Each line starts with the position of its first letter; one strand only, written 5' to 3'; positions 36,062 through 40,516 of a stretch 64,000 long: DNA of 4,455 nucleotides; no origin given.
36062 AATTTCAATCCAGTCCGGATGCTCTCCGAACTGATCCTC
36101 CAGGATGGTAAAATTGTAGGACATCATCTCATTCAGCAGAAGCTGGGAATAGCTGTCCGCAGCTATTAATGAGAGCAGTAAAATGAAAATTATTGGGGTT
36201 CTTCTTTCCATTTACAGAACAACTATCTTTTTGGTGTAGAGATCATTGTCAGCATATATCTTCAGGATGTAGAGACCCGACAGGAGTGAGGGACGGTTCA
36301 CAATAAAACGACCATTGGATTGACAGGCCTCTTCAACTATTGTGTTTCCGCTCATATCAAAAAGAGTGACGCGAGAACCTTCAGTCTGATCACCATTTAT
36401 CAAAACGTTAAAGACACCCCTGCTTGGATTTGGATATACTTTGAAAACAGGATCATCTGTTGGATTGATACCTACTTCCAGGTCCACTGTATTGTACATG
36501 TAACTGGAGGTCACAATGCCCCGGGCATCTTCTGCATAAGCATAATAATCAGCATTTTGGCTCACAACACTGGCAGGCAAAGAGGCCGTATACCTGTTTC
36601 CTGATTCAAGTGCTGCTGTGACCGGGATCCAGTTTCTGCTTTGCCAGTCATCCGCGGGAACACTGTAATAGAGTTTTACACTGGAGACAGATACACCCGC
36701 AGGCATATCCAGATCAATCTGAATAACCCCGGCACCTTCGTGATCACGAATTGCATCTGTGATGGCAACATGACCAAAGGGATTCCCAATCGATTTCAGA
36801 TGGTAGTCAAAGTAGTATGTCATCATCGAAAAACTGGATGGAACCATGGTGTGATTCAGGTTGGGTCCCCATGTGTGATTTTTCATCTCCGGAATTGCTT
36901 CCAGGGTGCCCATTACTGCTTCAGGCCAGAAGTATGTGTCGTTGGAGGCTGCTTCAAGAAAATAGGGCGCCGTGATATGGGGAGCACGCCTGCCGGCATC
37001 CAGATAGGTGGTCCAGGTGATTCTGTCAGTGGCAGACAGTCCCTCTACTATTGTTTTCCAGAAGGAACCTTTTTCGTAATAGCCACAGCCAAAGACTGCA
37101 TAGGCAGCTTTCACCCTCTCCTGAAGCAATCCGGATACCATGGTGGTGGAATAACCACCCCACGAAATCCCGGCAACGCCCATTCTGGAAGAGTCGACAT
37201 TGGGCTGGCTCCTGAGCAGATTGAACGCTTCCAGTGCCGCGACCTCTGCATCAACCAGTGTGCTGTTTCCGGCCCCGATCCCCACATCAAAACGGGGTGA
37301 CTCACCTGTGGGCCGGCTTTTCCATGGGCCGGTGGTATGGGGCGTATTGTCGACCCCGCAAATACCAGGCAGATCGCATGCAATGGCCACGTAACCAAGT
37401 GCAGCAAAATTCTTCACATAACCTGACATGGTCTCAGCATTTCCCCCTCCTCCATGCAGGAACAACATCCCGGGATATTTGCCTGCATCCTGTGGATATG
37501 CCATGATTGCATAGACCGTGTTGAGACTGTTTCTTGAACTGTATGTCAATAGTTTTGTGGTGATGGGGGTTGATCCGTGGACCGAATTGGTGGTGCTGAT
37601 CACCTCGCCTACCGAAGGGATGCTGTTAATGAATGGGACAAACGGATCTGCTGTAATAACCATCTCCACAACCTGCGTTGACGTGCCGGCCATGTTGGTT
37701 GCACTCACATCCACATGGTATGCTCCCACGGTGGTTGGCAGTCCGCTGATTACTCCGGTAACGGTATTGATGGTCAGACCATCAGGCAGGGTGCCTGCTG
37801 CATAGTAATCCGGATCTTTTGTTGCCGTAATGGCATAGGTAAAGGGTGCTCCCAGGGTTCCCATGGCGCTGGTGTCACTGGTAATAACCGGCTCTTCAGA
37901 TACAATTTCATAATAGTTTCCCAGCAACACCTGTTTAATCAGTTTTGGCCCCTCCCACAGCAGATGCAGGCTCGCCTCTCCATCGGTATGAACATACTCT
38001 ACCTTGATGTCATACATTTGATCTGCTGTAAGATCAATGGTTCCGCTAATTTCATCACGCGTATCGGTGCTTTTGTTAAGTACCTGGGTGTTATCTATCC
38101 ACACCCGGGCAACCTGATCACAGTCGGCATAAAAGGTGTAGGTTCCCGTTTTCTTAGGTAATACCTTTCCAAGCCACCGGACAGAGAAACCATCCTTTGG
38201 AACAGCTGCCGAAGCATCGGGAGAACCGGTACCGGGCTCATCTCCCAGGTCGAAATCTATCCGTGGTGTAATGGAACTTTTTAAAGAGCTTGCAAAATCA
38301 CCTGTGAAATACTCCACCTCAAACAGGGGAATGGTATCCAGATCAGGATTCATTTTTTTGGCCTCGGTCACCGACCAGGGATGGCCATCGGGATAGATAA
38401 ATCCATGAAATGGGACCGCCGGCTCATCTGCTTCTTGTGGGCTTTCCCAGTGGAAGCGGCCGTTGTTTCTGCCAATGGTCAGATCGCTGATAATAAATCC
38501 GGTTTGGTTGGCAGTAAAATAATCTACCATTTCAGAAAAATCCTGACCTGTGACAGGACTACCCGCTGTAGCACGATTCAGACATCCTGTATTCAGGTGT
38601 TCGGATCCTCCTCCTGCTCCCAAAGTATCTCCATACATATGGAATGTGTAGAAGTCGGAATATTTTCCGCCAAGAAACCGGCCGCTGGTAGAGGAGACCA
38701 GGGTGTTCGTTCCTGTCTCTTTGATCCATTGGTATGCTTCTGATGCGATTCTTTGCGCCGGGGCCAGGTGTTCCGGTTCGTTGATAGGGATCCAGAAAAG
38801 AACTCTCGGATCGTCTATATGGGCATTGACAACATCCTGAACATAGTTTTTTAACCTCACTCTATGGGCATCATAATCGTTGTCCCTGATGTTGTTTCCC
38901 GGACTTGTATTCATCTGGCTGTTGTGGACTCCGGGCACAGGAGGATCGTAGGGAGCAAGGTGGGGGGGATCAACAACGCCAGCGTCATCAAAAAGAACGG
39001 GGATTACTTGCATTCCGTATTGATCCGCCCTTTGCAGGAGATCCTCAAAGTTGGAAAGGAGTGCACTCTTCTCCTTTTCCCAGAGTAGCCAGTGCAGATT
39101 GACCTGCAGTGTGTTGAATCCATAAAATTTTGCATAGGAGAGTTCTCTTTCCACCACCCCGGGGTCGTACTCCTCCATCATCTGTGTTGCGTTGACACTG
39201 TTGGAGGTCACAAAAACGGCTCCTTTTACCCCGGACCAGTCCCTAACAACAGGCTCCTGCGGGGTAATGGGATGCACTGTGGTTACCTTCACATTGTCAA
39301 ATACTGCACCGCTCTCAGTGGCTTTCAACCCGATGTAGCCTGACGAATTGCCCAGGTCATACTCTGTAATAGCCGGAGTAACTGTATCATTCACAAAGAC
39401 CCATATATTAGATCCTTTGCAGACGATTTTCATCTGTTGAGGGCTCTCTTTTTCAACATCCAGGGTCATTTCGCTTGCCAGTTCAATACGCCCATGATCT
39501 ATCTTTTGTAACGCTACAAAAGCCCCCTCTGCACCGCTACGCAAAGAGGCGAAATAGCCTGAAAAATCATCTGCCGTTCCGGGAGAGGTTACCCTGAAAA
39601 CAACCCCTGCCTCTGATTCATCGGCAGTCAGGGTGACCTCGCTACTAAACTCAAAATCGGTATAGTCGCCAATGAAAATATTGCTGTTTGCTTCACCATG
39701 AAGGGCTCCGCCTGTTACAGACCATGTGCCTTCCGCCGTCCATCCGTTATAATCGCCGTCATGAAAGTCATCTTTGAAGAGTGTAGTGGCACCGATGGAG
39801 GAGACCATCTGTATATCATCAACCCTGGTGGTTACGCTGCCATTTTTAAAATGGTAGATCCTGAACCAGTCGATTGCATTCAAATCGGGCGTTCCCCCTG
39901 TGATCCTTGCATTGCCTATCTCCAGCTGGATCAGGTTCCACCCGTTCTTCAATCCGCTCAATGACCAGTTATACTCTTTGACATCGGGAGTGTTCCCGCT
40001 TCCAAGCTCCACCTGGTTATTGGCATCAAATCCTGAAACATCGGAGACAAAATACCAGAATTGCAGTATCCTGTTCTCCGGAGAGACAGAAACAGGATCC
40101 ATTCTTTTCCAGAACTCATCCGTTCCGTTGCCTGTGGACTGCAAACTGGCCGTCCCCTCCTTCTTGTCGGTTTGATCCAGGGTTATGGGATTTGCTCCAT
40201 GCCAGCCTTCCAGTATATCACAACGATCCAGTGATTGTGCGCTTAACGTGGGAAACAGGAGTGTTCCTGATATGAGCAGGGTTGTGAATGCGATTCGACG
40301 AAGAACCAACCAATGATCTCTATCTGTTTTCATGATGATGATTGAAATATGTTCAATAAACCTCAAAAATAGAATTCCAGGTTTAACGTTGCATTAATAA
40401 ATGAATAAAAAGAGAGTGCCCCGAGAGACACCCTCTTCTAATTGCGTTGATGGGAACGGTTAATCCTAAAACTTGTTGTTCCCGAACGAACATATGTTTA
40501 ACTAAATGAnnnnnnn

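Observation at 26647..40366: Tightly packed T9SS-secreted CotH / transglutaminase-like / CotH block behind a multidomain GH-esterase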

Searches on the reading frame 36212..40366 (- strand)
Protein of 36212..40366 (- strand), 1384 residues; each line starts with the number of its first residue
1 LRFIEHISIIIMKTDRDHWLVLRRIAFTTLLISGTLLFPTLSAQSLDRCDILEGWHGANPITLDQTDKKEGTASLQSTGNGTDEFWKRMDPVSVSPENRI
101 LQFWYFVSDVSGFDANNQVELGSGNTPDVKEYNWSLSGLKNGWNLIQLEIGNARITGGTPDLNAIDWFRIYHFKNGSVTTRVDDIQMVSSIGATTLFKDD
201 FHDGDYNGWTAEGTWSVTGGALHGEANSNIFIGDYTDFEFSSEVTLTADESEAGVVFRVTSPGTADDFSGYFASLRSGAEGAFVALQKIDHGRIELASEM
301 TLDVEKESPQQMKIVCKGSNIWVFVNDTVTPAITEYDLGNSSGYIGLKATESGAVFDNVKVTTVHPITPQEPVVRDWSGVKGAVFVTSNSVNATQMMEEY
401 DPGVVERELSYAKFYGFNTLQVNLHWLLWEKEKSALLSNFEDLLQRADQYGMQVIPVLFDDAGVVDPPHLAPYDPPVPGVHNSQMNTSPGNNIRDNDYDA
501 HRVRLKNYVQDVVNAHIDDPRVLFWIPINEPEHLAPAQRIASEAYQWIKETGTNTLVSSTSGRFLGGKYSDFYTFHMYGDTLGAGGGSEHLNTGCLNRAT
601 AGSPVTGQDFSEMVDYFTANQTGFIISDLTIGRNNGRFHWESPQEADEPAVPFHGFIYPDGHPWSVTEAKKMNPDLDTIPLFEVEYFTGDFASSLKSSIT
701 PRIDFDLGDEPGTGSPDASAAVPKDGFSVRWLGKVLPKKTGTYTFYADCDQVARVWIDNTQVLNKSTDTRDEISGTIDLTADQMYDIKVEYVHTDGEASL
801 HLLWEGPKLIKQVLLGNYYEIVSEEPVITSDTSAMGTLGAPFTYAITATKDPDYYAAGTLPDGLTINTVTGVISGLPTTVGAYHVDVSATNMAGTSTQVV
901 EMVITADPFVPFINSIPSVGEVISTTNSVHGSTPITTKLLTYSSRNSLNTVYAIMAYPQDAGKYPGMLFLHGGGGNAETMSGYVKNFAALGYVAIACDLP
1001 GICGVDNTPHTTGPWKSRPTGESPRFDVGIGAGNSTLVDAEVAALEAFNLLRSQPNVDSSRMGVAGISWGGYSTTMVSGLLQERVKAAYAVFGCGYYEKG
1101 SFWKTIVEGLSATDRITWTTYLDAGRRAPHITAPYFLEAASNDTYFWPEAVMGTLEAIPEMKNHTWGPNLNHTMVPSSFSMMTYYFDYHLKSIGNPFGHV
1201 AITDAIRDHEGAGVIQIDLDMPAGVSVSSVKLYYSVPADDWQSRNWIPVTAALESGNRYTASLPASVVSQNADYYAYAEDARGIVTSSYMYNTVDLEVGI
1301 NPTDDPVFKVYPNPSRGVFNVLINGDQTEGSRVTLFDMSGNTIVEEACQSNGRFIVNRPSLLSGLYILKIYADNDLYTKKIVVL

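Call 4: search_protein_families(library=pfam, proteins=[window:36212-40366:-], max_evalue=0.01)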
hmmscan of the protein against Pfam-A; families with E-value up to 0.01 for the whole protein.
window:36212-40366:- (1384 aa): 9 families
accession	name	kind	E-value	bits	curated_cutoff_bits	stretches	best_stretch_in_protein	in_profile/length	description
PF07691.17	PA14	-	1e-17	64.7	24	1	720-809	39-138/147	PA14 domain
PF06439.18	3keto-disac_hyd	-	2.7e-13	50.8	26.8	1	200-361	5-186/187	3-keto-disaccharide hydrolase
PF18962.6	Por_Secre_tail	-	4.6e-11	43.3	27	1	1310-1383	1-75/75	Secretion system C-terminal sorting domain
PF05345.18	He_PIG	-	6.3e-10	39.8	24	1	826-904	2-95/96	Putative Ig domain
PF01738.24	DLH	-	1.2e-08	35.2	21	1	953-1133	3-159/217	Dienelactone hydrolase family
PF05448.18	AXE1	-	1.3e-06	27.9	21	1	940-1092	59-207/321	Acetyl xylan esterase (AXE1)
PF10528.15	GLEYA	-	0.00018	22.2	26.2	1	729-802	3-87/91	GLEYA domain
PF07224.18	Chlorophyllase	-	0.0006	19.1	26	1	947-1007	25-85/301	Chlorophyllase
PF00326.27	Peptidase_S9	-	0.0013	18.7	22.6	1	1046-1094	50-98/213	Prolyl oligopeptidase family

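Call 48: search_solved_structures(query=window:36212-40366:-, max_evalue=0.01, show_alignments=0)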
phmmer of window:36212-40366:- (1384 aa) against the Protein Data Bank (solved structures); distinct sequences matched with E-value up to 0.01: 17.
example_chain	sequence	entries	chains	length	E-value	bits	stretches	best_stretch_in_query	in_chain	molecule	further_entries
6qe7_A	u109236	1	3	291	5.2e-32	113.9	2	688-817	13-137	Anti-sigma-I factor RsgI3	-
6qdi_A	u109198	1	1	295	2.6e-25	91.7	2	702-813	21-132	PA14 domain-containing protein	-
4nzj_A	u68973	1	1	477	0.00018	22.6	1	839-900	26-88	Putative alpha-galactosidase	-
8glk_D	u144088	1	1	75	0.00029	22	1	1310-1383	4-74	Endonuclease I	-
6vra_A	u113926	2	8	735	0.00064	20.8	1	728-817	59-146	Protective antigen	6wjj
6vra_B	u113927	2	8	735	0.0014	19.7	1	728-817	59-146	Protective antigen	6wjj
4nam_A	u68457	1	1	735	0.0016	19.5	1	728-816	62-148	Protective antigen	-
3tew_A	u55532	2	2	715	0.0016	19.5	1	728-815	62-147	Protective antigen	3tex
3tey_A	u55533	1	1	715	0.0016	19.5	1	728-815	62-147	Protective antigen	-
5fr3_A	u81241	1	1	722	0.0016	19.5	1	728-815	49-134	PROTECTIVE ANTIGEN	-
3q8c_A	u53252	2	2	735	0.0016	19.5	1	728-815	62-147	Protective antigen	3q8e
1acc_A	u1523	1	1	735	0.0016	19.5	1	728-815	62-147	ANTHRAX PROTECTIVE ANTIGEN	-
1t6b_X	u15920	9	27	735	0.0016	19.5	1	728-815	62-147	Protective Antigen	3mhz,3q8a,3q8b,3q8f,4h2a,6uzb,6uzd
4ee2_A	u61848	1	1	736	0.0016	19.5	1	728-815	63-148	Protective antigen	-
3tez_A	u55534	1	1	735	0.0016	19.5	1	728-815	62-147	Protective antigen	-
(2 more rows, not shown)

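Call 57: search_protein_families(library=ncbifam, proteins=[window:36212-40366:-], max_evalue=0.001)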
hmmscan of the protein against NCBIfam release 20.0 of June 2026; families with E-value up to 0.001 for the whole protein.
window:36212-40366:- (1384 aa): 5 families
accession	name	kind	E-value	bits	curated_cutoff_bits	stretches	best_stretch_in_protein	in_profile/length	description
TIGR04183.1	Por_Secre_tail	domain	8.8e-14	51.3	23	1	1310-1383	1-71/72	T9SS type A sorting domain-containing protein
NF038113.1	T9SSA_dep_M36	equivalog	4e-10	38.5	885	1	1301-1383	786-868/869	T9SS-dependent M36 family metallopeptidase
NF050177.1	TapA_OM_Porphy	equivalog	1.9e-05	23.6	500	1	1308-1383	471-543/544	TapA/TapC family T9SS-dependent outer membrane protein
NF041776.1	xylosidase_Xyl3A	equivalog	5.8e-05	21.2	1250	1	719-801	481-565/846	xylan 1,4-beta-xylosidase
NF053518.1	DipepPtdsDpp5Prph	equivalog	0.00074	18.1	900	0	1045-1093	491-539/655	dipeptidyl-peptidase Dpp5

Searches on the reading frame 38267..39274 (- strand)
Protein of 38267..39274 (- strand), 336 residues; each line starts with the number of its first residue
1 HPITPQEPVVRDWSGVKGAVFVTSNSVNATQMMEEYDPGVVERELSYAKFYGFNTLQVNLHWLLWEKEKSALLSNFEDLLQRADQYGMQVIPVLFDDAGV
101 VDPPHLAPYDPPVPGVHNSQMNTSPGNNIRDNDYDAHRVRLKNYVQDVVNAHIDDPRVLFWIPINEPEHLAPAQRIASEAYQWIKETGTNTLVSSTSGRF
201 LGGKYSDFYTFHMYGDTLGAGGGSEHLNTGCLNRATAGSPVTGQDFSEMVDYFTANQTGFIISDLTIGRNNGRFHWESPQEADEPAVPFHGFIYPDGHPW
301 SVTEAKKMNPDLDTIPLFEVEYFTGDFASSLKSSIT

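Call 92: search_protein_families(library=pfam, proteins=[window:38267-39274:-], max_evalue=10)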
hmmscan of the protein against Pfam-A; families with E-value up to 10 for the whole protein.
window:38267-39274:- (336 aa): 1 family
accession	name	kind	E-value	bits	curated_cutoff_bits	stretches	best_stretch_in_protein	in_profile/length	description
PF00150.24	Cellulase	-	0.0025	17.8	23.5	1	52-272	34-243/272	Cellulase (glycosyl hydrolase family 5)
